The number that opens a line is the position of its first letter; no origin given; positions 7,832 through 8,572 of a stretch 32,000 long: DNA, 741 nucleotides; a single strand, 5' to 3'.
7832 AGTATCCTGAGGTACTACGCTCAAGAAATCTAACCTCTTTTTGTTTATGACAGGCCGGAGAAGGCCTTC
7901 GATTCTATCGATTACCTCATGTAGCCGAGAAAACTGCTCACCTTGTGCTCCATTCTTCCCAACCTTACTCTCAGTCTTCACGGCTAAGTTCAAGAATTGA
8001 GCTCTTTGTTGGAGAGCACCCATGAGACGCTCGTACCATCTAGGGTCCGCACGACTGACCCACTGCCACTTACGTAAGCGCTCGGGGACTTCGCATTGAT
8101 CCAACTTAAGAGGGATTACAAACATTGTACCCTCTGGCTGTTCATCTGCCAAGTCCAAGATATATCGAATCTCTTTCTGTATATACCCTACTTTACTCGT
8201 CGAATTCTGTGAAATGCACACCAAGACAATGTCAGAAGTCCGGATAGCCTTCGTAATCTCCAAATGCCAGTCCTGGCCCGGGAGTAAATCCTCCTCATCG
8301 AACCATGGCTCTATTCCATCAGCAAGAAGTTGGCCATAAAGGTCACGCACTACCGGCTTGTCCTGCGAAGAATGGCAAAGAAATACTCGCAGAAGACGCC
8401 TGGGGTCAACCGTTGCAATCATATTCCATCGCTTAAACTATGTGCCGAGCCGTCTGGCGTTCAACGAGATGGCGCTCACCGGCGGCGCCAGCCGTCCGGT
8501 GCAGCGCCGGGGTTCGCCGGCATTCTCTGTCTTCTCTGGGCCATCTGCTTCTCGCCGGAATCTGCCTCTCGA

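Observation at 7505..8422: TIR domain fused directly to a histidine-kinase catalytic core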

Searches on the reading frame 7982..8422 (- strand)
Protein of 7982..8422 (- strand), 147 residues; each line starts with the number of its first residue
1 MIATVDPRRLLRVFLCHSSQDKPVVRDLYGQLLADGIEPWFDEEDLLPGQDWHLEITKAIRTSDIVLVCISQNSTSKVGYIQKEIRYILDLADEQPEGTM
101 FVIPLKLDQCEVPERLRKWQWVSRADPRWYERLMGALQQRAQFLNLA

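Call 48: search_solved_structures(query=window:7982-8422:-, max_evalue=10, show_alignments=5)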
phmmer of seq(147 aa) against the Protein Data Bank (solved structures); distinct sequences matched with E-value up to 10: 22.
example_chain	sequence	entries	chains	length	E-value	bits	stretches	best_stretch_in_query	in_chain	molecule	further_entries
7uxr_A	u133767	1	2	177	0.00027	23.9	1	13-84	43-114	TIR domain protein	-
3h16_A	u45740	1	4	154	0.00067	22.6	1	13-92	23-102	TIR protein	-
8z92_E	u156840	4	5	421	0.0076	19.2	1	12-109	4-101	TIR domain-containing protein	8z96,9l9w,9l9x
8j8h_B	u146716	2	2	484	0.008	19.1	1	12-109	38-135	TIR domain-containing protein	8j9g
8u7b_B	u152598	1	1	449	0.0084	19.1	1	12-109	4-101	TIR domain-containing protein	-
8ifk_A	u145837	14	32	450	0.0086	19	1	12-109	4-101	TIR domain-containing protein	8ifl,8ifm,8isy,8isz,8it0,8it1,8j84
7uwg_A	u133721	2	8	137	0.015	18.2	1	13-75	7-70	Molecular chaperone Tir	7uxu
8j7s_B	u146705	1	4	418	0.016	18.2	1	12-109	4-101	TIR domain-containing protein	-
8fex_A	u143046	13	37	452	0.019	17.9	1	12-109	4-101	TIR-APAZ | TIR domain-containing protein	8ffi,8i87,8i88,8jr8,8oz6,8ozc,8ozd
7jlv_A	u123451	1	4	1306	0.02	17.8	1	12-105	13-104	Disease resistance protein Roq1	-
7jlu_A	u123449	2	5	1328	0.021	17.8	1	12-105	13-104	Disease resistance protein Roq1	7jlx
8sp0_A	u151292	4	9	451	0.021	17.8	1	12-109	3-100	TIR-APAZ | TIR domain-containing protein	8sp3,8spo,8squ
8g83_A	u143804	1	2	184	0.032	17.2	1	13-74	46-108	NAD(+) hydrolase AbTIR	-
8qlo_A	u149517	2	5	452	0.035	17.1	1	12-109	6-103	Toll/interleukin-1 receptor domain-containing protein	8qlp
3jrn_A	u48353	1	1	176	0.08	15.9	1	24-105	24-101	AT1G72930 protein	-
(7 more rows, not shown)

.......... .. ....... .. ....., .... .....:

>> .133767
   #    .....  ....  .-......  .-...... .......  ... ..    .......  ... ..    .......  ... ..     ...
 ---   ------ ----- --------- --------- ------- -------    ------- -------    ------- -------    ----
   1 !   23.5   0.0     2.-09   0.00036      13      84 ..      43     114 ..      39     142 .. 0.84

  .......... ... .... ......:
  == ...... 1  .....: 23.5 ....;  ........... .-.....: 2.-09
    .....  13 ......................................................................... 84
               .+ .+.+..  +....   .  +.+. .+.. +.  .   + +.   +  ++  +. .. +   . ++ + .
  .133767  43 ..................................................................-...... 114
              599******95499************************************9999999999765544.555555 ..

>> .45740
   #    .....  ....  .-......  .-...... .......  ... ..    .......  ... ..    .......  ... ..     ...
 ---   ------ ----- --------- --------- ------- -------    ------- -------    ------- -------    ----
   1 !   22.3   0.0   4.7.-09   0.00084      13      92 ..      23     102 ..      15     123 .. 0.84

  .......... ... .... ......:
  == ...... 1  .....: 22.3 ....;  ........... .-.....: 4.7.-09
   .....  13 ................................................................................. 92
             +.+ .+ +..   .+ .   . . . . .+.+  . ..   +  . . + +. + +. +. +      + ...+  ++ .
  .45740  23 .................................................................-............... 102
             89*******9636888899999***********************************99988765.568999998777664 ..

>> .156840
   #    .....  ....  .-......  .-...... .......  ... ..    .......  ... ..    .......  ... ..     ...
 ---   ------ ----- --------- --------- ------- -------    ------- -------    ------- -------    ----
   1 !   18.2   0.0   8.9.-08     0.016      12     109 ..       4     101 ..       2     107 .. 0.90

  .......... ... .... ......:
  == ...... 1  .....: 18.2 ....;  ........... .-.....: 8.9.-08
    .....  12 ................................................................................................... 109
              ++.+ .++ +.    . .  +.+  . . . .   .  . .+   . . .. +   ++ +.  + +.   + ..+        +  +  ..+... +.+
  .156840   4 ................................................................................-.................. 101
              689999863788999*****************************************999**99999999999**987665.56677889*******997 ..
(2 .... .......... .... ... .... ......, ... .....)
